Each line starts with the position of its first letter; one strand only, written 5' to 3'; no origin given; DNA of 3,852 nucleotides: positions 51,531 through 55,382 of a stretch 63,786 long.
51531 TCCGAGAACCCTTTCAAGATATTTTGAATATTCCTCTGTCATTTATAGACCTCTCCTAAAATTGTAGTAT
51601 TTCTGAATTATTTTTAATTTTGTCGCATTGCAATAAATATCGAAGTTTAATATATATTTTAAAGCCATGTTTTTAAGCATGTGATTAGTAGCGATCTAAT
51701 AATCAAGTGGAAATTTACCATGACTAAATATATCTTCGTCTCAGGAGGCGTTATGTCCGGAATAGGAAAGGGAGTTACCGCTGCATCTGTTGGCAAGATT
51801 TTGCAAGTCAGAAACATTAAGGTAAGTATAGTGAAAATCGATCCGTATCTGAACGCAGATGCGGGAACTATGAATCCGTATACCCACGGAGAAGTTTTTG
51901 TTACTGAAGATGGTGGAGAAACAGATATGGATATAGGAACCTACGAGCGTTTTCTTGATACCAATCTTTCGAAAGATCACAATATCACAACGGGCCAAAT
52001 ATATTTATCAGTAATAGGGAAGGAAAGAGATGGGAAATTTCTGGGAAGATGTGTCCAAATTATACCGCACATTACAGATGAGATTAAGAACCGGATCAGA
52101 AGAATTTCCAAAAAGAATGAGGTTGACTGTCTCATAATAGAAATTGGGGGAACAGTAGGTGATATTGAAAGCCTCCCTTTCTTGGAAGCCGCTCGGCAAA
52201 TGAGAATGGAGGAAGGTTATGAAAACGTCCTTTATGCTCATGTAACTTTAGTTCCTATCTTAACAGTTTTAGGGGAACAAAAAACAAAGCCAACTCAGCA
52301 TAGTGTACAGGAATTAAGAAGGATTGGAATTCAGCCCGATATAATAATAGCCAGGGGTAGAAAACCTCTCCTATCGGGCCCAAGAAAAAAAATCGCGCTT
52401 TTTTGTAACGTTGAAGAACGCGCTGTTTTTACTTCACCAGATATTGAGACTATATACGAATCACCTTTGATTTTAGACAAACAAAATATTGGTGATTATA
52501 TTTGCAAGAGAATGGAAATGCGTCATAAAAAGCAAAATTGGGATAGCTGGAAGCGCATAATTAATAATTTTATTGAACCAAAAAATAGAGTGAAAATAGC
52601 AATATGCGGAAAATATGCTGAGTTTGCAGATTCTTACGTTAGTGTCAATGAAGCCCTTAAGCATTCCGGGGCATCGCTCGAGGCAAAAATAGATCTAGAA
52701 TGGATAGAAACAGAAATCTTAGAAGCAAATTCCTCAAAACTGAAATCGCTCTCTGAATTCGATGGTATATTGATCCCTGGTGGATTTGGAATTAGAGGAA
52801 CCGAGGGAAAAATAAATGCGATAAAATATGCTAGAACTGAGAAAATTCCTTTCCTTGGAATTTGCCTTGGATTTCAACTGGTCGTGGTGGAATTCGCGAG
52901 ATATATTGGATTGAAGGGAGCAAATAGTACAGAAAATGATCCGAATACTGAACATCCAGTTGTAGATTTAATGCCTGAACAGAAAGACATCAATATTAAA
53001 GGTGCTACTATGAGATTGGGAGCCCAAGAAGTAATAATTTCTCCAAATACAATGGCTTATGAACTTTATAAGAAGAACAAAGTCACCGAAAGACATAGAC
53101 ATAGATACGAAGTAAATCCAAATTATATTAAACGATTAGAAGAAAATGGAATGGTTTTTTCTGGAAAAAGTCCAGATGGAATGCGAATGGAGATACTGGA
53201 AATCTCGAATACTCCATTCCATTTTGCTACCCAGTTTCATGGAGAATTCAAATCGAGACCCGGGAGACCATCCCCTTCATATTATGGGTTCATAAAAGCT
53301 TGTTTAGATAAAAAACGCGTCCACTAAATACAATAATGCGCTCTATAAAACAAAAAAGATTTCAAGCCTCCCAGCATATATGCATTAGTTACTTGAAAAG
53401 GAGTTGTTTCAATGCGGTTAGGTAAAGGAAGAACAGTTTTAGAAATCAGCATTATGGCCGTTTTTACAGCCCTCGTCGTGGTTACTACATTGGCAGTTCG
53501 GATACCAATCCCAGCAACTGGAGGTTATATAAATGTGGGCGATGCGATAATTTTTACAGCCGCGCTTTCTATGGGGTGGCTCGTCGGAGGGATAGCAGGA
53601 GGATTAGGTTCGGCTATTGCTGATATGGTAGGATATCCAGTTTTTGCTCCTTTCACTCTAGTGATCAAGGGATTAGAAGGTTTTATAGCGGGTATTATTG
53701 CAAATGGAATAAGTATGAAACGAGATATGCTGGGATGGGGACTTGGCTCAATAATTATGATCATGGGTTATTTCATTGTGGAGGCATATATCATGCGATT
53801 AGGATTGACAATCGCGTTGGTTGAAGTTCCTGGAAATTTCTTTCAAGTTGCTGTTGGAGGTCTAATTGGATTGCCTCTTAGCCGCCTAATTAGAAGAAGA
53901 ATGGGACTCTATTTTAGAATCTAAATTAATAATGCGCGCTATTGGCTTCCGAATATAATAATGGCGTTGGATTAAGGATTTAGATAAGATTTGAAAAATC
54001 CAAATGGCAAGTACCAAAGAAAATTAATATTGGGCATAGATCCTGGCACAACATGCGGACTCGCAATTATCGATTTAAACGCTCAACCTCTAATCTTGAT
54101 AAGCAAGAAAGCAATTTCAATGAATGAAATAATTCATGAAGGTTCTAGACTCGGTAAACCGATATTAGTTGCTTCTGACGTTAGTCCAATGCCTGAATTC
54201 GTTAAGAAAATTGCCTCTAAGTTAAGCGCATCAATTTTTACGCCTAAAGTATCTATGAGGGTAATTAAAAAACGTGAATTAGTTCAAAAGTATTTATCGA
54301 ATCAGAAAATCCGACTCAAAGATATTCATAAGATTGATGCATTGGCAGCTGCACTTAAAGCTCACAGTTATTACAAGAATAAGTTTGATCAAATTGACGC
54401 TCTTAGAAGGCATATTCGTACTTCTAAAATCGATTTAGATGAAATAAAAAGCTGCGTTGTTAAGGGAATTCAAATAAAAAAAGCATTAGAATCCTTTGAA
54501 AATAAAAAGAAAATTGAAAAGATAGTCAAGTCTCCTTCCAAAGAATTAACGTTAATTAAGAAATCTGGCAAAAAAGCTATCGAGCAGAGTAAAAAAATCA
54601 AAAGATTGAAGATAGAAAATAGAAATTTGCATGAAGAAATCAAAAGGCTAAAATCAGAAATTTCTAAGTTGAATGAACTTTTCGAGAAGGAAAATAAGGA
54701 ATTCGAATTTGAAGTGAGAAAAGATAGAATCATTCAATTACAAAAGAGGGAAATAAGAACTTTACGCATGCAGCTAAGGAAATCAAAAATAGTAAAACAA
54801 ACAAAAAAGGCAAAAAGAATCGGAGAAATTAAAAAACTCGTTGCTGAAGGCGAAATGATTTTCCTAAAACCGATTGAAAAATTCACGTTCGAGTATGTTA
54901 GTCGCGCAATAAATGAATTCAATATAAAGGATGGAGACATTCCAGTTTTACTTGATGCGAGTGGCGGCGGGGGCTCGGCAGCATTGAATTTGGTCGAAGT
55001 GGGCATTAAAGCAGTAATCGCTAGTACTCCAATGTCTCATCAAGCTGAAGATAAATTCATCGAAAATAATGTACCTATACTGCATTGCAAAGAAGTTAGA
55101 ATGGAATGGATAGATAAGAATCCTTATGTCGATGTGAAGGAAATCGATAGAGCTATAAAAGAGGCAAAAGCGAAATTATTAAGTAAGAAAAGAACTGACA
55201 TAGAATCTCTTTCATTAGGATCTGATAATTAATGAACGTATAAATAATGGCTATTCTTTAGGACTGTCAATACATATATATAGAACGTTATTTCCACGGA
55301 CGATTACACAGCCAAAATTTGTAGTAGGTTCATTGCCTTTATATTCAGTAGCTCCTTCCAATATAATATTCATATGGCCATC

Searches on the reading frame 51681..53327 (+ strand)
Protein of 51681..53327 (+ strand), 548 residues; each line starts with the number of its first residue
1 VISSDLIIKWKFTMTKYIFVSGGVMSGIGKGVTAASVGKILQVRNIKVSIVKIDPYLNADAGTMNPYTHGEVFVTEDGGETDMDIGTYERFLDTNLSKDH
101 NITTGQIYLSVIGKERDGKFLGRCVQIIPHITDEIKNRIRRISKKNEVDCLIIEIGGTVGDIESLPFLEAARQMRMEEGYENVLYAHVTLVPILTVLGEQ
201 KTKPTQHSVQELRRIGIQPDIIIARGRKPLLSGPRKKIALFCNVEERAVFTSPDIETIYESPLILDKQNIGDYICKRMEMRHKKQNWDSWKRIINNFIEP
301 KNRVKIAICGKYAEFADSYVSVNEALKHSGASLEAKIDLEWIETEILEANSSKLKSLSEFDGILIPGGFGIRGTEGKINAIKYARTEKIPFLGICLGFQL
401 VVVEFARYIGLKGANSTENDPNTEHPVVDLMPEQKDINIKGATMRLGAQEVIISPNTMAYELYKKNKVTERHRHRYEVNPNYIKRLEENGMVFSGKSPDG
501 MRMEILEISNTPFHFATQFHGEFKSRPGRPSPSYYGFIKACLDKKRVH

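Call 18: search_protein_families(library=pfam, proteins=[window:51681-53327:+])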
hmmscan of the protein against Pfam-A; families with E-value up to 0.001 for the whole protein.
window:51681-53327:+ (548 aa): 4 families
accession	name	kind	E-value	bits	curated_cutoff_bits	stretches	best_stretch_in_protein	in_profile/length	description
PF06418.20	CTP_synth_N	-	4.7e-122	406.9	26.1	1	16-280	1-265/265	CTP synthase N-terminus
PF00117.34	GATase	-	4.9e-39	134.4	22.8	1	316-539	3-189/190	Glutamine amidotransferase class-I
PF07722.19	Peptidase_C26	-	8.7e-07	29.4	20.5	1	379-522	96-219/219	Peptidase C26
PF01656.29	CbiA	-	0.00046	20.6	25.4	1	25-303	7-88/125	CobQ/CobB/MinD/ParA nucleotide binding domain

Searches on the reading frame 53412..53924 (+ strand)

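Call 55: search_protein_families(library=pfam, proteins=[window:53412-53924:+], max_evalue=0.001)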
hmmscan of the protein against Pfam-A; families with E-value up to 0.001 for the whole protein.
window:53412-53924:+ (170 aa): 1 family
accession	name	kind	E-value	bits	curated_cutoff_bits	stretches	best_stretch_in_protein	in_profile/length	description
PF07155.17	ECF-ribofla_trS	-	1.3e-35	123.4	26.7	1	8-161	3-171/172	ECF-type riboflavin transporter, S component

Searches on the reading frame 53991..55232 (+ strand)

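Call 19: search_protein_families(library=pfam, proteins=[window:53991-55232:+])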
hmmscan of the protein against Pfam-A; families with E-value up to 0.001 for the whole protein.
window:53991-55232:+ (413 aa): 1 family
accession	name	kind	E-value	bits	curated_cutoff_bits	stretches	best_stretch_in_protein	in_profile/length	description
PF04312.18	DUF460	-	7.2e-35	120.1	28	1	6-121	26-135/135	Protein of unknown function (DUF460)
